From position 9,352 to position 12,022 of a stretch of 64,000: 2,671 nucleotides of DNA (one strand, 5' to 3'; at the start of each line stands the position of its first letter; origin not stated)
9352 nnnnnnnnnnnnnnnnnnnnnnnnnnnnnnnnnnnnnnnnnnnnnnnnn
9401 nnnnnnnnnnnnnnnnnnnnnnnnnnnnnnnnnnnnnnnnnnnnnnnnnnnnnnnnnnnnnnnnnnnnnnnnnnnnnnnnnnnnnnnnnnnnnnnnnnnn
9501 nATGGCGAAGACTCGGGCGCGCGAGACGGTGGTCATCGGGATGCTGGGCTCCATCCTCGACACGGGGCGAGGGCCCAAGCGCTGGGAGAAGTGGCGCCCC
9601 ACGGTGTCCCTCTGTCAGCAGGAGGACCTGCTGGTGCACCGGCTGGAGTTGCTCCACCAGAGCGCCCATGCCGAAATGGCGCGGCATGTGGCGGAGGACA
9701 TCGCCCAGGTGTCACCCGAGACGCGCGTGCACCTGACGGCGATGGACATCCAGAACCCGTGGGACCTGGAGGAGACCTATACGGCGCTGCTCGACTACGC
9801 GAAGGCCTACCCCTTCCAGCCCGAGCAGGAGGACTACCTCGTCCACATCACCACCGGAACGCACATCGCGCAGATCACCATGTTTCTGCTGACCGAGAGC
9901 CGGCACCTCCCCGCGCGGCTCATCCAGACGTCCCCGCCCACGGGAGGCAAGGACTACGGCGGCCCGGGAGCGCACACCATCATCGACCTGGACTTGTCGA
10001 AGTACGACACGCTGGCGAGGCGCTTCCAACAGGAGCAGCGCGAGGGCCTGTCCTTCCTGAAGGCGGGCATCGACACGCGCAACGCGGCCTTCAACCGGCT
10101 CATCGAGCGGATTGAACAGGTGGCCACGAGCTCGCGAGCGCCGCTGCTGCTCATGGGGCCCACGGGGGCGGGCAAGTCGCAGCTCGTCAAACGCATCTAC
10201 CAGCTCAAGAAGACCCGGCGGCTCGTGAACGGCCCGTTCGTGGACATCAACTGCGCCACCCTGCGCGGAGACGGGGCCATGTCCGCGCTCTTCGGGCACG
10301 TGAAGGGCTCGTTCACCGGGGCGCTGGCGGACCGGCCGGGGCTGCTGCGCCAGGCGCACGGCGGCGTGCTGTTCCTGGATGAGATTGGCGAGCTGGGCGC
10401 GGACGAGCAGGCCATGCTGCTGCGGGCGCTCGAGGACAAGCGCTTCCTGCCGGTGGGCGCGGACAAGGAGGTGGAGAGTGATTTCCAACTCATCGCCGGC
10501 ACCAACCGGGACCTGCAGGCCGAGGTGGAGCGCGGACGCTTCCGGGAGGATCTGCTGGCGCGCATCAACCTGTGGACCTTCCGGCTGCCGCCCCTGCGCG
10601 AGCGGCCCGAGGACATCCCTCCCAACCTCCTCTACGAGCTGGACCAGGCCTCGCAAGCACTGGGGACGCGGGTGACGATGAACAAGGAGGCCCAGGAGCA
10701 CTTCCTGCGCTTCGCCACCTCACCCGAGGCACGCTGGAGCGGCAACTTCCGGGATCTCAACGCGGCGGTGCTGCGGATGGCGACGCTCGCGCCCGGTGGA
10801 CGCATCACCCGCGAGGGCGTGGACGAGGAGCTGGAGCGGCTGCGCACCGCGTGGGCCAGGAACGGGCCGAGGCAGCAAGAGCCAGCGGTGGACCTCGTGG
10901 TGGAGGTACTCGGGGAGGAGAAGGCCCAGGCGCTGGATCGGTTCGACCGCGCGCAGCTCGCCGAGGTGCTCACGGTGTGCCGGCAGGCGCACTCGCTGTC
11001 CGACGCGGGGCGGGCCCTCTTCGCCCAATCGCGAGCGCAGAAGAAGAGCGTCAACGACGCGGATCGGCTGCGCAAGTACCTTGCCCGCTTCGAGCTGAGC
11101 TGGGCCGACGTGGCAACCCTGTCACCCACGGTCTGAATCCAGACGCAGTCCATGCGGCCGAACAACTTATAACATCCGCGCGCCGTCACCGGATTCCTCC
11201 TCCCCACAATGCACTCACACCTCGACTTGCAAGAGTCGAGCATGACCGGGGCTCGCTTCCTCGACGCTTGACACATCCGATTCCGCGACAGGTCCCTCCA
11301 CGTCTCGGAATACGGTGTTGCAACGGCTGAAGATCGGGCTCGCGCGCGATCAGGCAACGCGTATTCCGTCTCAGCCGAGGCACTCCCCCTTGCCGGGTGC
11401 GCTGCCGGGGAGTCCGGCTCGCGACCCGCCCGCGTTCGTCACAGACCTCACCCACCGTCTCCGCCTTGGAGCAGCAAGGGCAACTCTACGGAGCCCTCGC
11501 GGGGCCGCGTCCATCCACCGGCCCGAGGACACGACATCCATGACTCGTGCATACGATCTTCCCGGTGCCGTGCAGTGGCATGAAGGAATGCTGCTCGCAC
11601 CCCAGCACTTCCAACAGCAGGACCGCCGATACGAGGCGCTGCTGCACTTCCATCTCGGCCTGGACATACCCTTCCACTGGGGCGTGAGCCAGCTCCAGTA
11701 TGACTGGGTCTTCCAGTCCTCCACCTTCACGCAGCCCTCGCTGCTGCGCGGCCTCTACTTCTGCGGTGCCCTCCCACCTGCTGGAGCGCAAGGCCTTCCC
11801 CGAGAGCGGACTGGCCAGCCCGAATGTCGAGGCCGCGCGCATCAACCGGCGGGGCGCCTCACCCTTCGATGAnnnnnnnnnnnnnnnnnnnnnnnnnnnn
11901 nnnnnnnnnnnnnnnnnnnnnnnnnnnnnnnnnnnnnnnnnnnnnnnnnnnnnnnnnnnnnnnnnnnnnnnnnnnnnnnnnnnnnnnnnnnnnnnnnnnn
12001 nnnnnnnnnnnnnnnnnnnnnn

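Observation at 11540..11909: Fused tssK'::tssM' remnant immediately 5' of tssA indicates an ancestral contiguous operon and a duplication/inversion event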

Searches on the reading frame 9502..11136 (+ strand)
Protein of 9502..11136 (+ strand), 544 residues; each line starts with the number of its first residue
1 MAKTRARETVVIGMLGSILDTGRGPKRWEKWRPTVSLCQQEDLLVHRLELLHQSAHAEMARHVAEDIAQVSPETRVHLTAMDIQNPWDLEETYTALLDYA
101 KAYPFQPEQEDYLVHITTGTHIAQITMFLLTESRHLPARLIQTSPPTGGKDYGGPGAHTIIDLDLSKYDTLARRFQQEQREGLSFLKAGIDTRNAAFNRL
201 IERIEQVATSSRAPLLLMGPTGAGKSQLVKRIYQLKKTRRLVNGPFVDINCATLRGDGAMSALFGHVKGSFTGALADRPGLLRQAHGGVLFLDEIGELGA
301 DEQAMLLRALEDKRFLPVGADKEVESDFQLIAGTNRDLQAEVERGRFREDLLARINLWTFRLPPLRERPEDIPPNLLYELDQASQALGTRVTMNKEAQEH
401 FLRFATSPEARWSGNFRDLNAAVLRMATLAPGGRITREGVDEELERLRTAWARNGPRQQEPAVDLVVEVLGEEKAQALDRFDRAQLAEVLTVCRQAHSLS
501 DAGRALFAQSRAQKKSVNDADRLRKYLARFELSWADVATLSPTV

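Call 9: search_protein_families(library=pfam, proteins=[window:9502-11136:+], max_evalue=0.01)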
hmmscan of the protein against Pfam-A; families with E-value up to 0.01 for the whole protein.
window:9502-11136:+ (544 aa): 13 families
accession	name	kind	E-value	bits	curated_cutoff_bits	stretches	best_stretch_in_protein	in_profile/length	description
PF06956.16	RtcR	-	3.3e-82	274.8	23.1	1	7-189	1-183/183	Regulator of RNA terminal phosphate cyclase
PF00158.32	Sigma54_activat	-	6.5e-49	166.3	20.2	1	193-358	4-165/168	Sigma-54 interaction domain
PF14532.12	Sigma54_activ_2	-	4.9e-14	53.2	25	1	195-365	5-138/138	Sigma-54 interaction domain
PF01078.27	Mg_chelatase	-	2.6e-09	37.2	20.3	1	274-335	94-157/207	Magnesium chelatase, subunit ChlI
PF07728.20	AAA_5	-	1.8e-08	34.9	22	1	214-336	1-123/139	AAA domain (dynein-related subfamily)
PF25601.1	AAA_lid_14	-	4.9e-08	33.1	27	1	366-446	1-76/87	AAA+ ATPase lid domain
PF00004.35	AAA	-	6e-08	33.6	21.2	1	215-350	1-126/131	ATPase family associated with various cellular activities (AAA)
PF13191.12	AAA_16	-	0.00012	23.1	32.6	1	193-308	5-118/167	AAA ATPase domain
PF05729.18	NACHT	-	0.00061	20.1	26.7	1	215-305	3-108/167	NACHT domain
PF00493.29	MCM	-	0.0013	18.3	23.3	1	209-313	54-148/224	MCM P-loop domain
PF13604.12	AAA_30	-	0.0022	18.2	27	1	204-313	10-115/191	AAA domain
PF13401.12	AAA_22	-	0.0023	18.7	27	0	211-298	4-96/130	AAA domain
PF00005.33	ABC_tran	-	0.0036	18.3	25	0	215-237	14-36/137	ABC transporter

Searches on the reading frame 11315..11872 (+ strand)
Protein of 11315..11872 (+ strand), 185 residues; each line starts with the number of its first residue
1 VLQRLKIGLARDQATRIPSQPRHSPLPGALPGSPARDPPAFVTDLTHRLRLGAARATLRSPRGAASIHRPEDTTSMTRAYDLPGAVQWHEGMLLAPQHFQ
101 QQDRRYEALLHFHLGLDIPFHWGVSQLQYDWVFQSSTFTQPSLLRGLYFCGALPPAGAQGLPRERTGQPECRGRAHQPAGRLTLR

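Call 10: search_protein_families(library=pfam, proteins=[window:11315-11872:+], max_evalue=0.01)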
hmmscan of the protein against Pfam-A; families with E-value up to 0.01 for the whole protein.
window:11315-11872:+ (185 aa): 1 family
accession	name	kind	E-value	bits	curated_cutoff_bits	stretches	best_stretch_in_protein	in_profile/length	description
PF05936.17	T6SS_VasE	-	0.00031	20.1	23.4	1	98-130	1-33/429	Bacterial Type VI secretion, VC_A0110, EvfL, ImpJ, VasE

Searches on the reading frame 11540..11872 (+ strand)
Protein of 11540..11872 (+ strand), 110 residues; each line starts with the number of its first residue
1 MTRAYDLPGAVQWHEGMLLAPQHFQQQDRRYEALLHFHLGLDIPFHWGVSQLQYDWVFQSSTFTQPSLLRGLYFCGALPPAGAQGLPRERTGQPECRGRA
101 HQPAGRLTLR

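Call 10: search_protein_families(library=pfam, proteins=[window:11540-11872:+], max_evalue=0.01)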
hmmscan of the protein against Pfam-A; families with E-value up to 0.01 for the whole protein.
window:11540-11872:+ (110 aa): 1 family
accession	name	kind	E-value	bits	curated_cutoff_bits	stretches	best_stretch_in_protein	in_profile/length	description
PF05936.17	T6SS_VasE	-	8.6e-05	21.9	23.4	1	23-55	1-33/429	Bacterial Type VI secretion, VC_A0110, EvfL, ImpJ, VasE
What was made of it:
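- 11540..11704 (+): tssK' : start codon and codons 1-55 of the native (clade I) tssK. Pfam T6SS_VasE positions 1-33 only, below cutoff (call 10).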

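Call 60: list_cluster_members(proteins=[window:11540-11869:+, window:11700-11921:+, window:11315-11869:+])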
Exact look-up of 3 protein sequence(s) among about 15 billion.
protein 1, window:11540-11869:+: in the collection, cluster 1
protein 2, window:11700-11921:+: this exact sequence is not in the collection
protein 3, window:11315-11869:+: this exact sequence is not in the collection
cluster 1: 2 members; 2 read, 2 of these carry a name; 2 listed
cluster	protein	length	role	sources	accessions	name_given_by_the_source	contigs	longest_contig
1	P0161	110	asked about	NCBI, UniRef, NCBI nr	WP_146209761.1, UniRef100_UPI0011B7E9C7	type VI secretion system baseplate subunit TssK [Vitiosangium sp. GDMCC 1.1324] | type VI secretion system baseplate subunit TssK n=1 Tax=Vitiosangium sp. (strain GDMCC ...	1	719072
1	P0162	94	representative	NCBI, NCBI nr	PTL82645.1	hypothetical protein DAT35_17795 [Vitiosangium sp. GDMCC 1.1324]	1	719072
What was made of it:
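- The ORF is annotated as a protein (call 60).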
